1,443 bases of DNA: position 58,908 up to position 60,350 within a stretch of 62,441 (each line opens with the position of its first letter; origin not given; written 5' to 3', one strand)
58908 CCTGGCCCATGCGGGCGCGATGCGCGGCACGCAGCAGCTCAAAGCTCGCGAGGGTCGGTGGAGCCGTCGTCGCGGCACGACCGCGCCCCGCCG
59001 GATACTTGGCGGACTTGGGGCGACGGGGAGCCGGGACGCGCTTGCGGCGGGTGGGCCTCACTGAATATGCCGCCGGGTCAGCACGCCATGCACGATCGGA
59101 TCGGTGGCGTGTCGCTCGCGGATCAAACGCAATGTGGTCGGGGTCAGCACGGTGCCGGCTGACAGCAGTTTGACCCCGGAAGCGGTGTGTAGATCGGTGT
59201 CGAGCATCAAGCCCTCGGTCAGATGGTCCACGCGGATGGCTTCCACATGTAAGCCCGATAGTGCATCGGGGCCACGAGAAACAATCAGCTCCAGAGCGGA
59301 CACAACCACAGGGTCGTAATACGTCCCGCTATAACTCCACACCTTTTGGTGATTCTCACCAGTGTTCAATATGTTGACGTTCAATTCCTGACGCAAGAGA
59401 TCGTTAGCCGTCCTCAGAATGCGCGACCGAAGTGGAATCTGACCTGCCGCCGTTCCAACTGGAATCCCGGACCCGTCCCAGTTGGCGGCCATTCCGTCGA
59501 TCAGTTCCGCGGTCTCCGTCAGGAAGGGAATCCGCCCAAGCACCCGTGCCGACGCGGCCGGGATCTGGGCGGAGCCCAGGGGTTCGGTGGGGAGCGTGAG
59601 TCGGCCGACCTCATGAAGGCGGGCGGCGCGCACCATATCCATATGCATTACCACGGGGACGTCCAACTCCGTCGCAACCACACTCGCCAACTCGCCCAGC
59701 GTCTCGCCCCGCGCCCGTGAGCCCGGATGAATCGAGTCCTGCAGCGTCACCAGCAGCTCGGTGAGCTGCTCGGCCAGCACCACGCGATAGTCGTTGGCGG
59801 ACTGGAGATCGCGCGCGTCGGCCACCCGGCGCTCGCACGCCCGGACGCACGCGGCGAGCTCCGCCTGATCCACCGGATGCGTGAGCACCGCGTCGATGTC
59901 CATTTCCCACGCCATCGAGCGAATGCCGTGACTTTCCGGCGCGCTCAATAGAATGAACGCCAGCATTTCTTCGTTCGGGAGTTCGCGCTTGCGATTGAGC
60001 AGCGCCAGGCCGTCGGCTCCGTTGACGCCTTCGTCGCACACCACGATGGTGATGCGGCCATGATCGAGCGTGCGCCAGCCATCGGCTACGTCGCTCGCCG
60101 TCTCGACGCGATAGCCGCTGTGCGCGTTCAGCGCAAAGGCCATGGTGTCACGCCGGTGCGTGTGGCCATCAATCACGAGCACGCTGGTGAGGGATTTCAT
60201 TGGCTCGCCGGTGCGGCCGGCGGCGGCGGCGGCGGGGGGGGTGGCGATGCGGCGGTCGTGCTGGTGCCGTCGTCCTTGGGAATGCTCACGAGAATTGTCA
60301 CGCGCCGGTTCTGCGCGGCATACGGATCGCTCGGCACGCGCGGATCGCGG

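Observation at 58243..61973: Sigma-28-driven stator operon motA-motB carries a coupled receiver/HD-GYP-like protein and a His-less kinase-like ATPase; every catalytic signature looks degenerate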

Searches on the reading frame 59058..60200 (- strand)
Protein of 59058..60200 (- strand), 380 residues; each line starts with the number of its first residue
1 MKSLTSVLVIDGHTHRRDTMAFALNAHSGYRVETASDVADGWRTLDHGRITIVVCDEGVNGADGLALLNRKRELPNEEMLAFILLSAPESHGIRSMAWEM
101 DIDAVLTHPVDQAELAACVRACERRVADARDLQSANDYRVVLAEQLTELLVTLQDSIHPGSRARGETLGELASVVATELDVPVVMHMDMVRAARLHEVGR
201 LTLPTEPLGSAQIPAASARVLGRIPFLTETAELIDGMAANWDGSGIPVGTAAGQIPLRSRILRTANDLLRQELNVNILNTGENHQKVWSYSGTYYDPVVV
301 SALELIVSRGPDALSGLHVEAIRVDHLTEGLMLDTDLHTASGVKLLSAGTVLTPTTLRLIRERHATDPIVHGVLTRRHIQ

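Call 3: search_protein_families(library=pfam, proteins=[window:59058-60200:-], max_evalue=1)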
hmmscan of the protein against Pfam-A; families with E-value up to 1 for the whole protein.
window:59058-60200:- (380 aa): 3 families
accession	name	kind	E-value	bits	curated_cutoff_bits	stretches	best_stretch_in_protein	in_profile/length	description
PF13487.12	HD_5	-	9.2e-16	58.5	27.2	1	159-299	12-170/170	HD domain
PF00072.30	Response_reg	-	4.1e-11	43.5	30.2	1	7-119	1-110/111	Response regulator receiver domain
PF21290.4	UBA_BIRC2-3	-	0.21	12.1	27.2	0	267-287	20-40/53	BIRC2/3-like, UBA domain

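Call 4: search_protein_families(library=ncbifam, proteins=[window:59058-60200:-], max_evalue=1)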
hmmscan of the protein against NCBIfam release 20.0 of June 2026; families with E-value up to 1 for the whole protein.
window:59058-60200:- (380 aa): 47 families (the best 25 are shown)
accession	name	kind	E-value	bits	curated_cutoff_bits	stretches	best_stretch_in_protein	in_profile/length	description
NF053512.1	nitric_RR_NosR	exception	8.8e-30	104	400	2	133-367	164-414/422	response regulator c-di-GMP phosphodiesterase, NosR family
NF041733.1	resp_reg_CseB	equivalog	1e-10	41.4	350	1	6-136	2-128/228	two-component system response regulator CseB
NF007005.1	PRK09468.1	equivalog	1.6e-09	37.5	331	1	5-131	4-127/237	osmolarity response regulator transcription factor OmpR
NF007928.2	PRK10643.1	equivalog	2.2e-09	37.3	330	1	7-133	3-126/216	two-component system response regulator PmrA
TIGR02154.1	PhoB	equivalog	2.7e-08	33.4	296.2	1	6-131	4-128/226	phosphate regulon transcriptional regulator PhoB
NF008034.0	PRK10766.1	equivalog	7.6e-08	32.1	275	1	7-136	5-130/231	two-component system response regulator TorR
NF008378.0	PRK11173.1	equivalog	2.3e-07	30.4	334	1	6-132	5-127/238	two-component system response regulator ArcA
NF040534.1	resp_reg_YycF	equivalog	2.5e-07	30.2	340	1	6-137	2-129/231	response regulator YycF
TIGR01387.1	cztR_silR_copR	subfamily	3.1e-07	30.3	279.2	1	8-128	2-119/218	heavy metal response regulator transcription factor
NF041734.1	resp_reg_RppA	equivalog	1.8e-06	27.5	250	1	27-131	22-126/229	two-component system response regulator RppA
NF008296.0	PRK11083.1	equivalog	2.2e-06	27.3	273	1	5-134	4-129/228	two-component system response regulator CreB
NF012023.0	PRK15479.1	equivalog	4.1e-06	26.5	337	1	23-128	19-121/224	transcriptional regulator TctD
NF008078.0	PRK10816.1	equivalog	4.8e-06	26.2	336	1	7-127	3-120/223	two-component system response regulator PhoP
NF007135.0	PRK09581.1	equivalog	4.8e-06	25.6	474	1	5-140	156-289/457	PleD family two-component system response regulator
NF045505.1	RR_RssB_Pseudo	equivalog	1.2e-05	24.5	700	1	5-152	6-148/394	two-component system response regulator RssB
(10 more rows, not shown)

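Call 9: find_homologous_proteins(query=window:59058-60200:-, max_evalue=0.001)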
Query window:59058-60200:- (380 aa): 74 proteins with E <= 0.001 among 8000 candidates.
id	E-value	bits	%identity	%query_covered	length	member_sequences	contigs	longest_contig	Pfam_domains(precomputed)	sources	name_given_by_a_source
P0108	9.8e-244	826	100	100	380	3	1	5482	PF13487.13,PF00072.31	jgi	jgi:response regulator RpfG family c-di-GMP phosphodiesterase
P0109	2.3e-77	279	45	98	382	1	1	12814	PF13487.13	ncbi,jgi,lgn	ncbi:MAG TPA: HD domain-containing phosphohydrolase [Gemmatimonadales bacterium]|jgi:response regula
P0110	1.1e-76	277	46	98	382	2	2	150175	PF13487.13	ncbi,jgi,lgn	ncbi:MAG TPA: HD domain-containing phosphohydrolase [Gemmatimonadales bacterium]|jgi:response regula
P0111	2.1e-75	272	43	98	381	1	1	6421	PF13487.13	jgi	jgi:response regulator RpfG family c-di-GMP phosphodiesterase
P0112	4.1e-68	248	41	98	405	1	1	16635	PF13487.13,PF00072.31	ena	-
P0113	6.0e-65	238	40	98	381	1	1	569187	PF13487.13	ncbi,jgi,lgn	ncbi:MAG TPA: HD domain-containing phosphohydrolase [Gemmatimonadales bacterium]|jgi:response regula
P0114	2.6e-62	229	38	98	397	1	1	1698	PF13487.13,PF00072.31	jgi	jgi:response regulator RpfG family c-di-GMP phosphodiesterase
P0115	1.3e-61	227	38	98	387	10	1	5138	PF13487.13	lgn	-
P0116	8.0e-60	221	35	98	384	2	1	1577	PF13487.13,PF00072.31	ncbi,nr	ncbi:MAG: hypothetical protein KJZ47_15185, partial [Gemmatimonadales bacterium]|nr:hypothetical pro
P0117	1.4e-59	220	37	98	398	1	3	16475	PF13487.13,PF00072.31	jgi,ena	-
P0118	2.7e-57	213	38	96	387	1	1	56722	PF13487.13,PF00072.31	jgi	jgi:response regulator RpfG family c-di-GMP phosphodiesterase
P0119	3.0e-57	213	38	98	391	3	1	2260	PF13487.13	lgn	-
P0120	4.4e-57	212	35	98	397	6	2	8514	PF13487.13,PF00072.31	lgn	-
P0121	5.6e-57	212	39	97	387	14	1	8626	PF13487.13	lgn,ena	-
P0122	5.6e-57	212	38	96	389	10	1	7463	PF13487.13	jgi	-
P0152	5.7e-39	153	31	97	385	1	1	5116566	PF13487.13,PF00072.31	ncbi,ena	-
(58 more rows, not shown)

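Call 12: search_solved_structures(query=window:59058-60200:-, max_evalue=0.001, show_alignments=4)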
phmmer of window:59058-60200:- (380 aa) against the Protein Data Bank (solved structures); distinct sequences matched with E-value up to 0.001: 11.
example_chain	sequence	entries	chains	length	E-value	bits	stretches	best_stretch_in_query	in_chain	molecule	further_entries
9g85_A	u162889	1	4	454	6.3e-08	35.6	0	7-148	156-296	Response regulator PleD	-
2wb4_A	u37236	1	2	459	6.6e-08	35.6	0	7-148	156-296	DIGUANYLATE CYCLASE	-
9g86_A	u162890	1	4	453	6.6e-08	35.5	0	7-148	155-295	Response regulator PleD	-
1w25_A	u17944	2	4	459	6.9e-08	35.5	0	7-148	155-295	STALKED-CELL DIFFERENTIATION CONTROLLING PROTEIN | RESPONSE REGULATOR PLED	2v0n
5z7c_A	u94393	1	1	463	8.8e-07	31.8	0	220-320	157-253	3'3'-cGAMP-specific phosphodiesterase 3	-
2ayz_A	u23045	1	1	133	8e-05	25.4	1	7-131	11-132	Sensor kinase protein rcsC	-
2ayx_A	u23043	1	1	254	0.00031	23.4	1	7-131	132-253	Sensor kinase protein rcsC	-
1xhe_A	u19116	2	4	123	0.00038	23.2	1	6-120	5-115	Aerobic respiration control protein arcA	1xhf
1ys6_A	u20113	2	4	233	0.00038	23.2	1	7-128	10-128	Transcriptional regulatory protein prrA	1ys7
1p6q_A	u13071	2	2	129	0.00065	22.4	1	6-121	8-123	CheY2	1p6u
1mvo_A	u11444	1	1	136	0.00092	21.9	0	7-126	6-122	PhoP response regulator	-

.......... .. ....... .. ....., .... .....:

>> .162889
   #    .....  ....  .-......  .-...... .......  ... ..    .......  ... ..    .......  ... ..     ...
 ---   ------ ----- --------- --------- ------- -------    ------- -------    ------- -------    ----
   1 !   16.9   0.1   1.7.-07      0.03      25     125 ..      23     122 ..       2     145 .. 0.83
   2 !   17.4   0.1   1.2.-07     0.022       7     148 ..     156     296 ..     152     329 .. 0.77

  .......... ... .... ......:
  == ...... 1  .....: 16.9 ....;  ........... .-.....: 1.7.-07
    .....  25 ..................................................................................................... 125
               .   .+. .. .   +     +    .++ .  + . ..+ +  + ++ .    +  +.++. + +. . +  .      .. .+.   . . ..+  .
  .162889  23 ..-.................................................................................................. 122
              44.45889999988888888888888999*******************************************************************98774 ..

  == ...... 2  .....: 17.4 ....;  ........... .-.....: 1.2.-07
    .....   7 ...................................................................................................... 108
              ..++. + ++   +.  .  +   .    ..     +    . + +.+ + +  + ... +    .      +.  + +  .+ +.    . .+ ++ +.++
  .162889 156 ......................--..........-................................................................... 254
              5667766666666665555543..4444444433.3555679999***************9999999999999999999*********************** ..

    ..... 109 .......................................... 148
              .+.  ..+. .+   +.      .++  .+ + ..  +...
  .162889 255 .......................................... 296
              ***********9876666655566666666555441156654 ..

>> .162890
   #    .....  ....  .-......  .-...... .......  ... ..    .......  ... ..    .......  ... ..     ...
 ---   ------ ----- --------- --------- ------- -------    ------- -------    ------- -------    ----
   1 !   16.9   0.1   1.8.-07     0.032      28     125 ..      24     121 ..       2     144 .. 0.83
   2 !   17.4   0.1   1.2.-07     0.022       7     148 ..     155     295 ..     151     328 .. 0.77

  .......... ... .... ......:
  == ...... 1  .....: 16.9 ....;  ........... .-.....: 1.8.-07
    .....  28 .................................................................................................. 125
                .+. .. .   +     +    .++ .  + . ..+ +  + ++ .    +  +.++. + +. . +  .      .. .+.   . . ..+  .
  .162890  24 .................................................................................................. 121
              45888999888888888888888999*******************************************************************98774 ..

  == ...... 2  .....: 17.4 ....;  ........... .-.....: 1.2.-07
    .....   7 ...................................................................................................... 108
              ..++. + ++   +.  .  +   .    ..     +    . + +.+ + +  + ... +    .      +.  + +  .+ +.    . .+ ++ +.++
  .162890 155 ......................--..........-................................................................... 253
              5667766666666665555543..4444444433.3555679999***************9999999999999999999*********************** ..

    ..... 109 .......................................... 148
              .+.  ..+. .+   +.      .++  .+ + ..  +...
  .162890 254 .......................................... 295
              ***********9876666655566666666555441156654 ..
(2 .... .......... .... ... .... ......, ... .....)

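Call 17: find_encoding_contigs(protein=P0152, flank=8000, max_places=3)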
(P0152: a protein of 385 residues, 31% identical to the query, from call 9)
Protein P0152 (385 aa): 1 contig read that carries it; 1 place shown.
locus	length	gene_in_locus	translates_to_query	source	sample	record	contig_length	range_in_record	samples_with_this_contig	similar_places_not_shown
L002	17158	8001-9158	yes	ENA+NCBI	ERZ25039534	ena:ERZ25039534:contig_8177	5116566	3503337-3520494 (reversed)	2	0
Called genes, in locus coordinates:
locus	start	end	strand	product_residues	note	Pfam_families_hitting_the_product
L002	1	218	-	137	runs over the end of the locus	PF01584:CheW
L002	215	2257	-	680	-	PF01627:Hpt, PF02895:H-kinase_dim, PF02518:HATPase_c, PF01584:CheW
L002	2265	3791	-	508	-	PF18947:HAMP_2, PF00015:MCPsignal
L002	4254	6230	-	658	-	PF18947:HAMP_2, PF00015:MCPsignal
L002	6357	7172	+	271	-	PF20560:MotA_N, PF01618:MotA_ExbB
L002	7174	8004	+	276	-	PF13677:MotB_plug, PF00691:OmpA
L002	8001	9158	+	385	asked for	PF00072:Response_reg, PF13487:HD_5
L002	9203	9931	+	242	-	PF02518:HATPase_c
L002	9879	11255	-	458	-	PF00460:Flg_bb_rod, PF22638:FlgK_D1, PF06429:Flg_bbr_C (weak)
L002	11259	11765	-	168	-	PF05130:FlgN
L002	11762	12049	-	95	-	PF10135:Rod-binding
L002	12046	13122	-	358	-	PF02119:FlgI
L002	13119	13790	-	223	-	PF02107:FlgH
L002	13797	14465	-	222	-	PF13144:ChapFlgA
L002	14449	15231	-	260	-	PF00460:Flg_bb_rod, PF22692:LlgE_F_G_D1, PF06429:Flg_bbr_C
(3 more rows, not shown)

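Call 19: find_related_loci(query=A3, collection=genome_contigs, flank=6000)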
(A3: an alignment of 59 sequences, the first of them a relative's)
Query A3 (380 aa) in genome_contigs; peptide patterns used: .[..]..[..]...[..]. (x = any residue, [..] = any of these).
86 stretches matched a pattern; 79 encode a relative of the query (tblastn E <= 1e-3); 79 distinct loci.
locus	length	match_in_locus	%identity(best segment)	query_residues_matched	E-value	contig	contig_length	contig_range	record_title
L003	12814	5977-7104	45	6-377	3e-83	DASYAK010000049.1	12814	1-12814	MAG TPA_asm: Gemmatimonadales bacterium isolate SMAG_U4878 k141_4164021, whole genome shotgun sequence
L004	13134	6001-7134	38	1-370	1e-64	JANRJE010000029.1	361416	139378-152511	MAG: Gemmatimonadales bacterium isolate bins.158 k141_5039757, whole genome shotgun sequence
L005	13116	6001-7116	39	7-370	4e-63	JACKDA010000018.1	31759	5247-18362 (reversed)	MAG: Gemmatimonadales bacterium isolate HK-STAS-GEMM-1 HK-STAS-GEMM-1_18, whole genome shotgun sequence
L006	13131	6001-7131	35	7-378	5e-61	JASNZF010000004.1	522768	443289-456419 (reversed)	MAG: Gemmatimonadales bacterium isolate GEMM-2 HKU-EGSB-GEMM-2_4, whole genome shotgun sequence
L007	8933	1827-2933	37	7-370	6e-58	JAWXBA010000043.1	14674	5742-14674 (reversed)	MAG: Gemmatimonadota bacterium isolate MP5IB2.67 k99_215895, whole genome shotgun sequence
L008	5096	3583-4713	38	6-373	3e-57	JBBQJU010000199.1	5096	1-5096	MAG: Gemmatimonadales bacterium isolate Co_metawrap_671 Cmw_671_k141_17972488_length_5096_cov_6.9031, whole genome shotg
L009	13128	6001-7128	38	3-370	7e-55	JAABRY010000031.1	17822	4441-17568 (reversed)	MAG: Gemmatimonadetes bacterium isolate S09.Bin022 Scaffold_23_1, whole genome shotgun sequence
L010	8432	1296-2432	38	6-376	1e-54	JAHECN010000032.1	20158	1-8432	MAG: Gemmatimonadetes bacterium isolate Ww170 NODE_4967_length_20158_cov_5.770824, whole genome shotgun sequence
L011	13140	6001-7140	38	6-376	1e-53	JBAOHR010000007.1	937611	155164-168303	MAG: Gemmatimonadales bacterium isolate AS_Ams2_Bin22 np1-np2_contig_3612, whole genome shotgun sequence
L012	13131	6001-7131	37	6-373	5e-53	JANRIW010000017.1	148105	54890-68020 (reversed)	MAG: Gemmatimonadales bacterium isolate bins.137 k141_2913946, whole genome shotgun sequence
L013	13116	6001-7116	36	7-370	6e-52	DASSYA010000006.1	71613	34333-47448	MAG TPA_asm: Gemmatimonadales bacterium isolate SMAG_U664 k141_115799, whole genome shotgun sequence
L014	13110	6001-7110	36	7-370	1e-50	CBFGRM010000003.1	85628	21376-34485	MAG TPA_asm: uncultured bacterium isolate SRR17295759_binner13_Refined_8 genome assembly, contig: ERZ23354333.34, whole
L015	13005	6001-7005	32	49-372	3e-46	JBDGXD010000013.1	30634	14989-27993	MAG: Gemmatimonadota bacterium isolate M3-22_Bin_33 M3-22_Bin_33_scaffold_3106, whole genome shotgun sequence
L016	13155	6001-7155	33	4-373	1e-45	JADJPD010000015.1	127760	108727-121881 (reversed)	MAG: Gemmatimonadetes bacterium isolate Fred_18-Q3-R57-64_BATAC.299 tig00018090-10-1275480, whole genome shotgun sequenc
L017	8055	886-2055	34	6-378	3e-45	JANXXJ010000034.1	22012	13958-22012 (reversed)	MAG: Gemmatimonadetes bacterium isolate GL140_2_metabat_77 GL140_2_k141_2103817, whole genome shotgun sequence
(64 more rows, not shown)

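Call 39: predict_structure(alignment_id=A3)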
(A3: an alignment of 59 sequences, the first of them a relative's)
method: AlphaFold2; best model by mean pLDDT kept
length: 380 residues; sequences in the alignment: 59
mean_pLDDT: 89.4   pTM: 0.72
mean pLDDT of the five models: 89.4, 89.4, 88.0, 86.7, 86.3
residues with pLDDT >= 90: 263; 70-90: 89; 50-70: 24; < 50: 4
segments of 3 or more residues with pLDDT < 50: 276-278
pLDDT, mean of each block of 10 residues (from residue 1): 89 96 92 94 87 89 86 77 96 95 96 96 94 89 94 96 94 94 92 97 83 95 95 96 82 89 95 59 81 95 90 64 89 88 90 97 90 76
secondary structure, 60 per line:
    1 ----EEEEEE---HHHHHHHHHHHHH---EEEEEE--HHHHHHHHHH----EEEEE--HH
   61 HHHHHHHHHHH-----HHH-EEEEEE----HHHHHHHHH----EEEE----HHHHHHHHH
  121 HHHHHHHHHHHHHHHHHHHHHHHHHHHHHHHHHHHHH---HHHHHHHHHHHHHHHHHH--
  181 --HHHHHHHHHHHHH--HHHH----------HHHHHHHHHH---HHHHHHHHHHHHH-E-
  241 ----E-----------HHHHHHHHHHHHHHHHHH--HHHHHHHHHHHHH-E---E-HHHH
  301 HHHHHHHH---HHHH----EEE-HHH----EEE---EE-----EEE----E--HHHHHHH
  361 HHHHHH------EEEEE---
elements in order: E5-10 H14-26 E30-35 H38-47 E52-56 H59-71 E81-86 H91-99 E104-107 H112-157 H161-178 H183-195 H198-201 H212-221 H225-237 H257-274 H277-289 H297-308 H312-315 E320-322 E331-333 E344-346 H354-366 E373-377
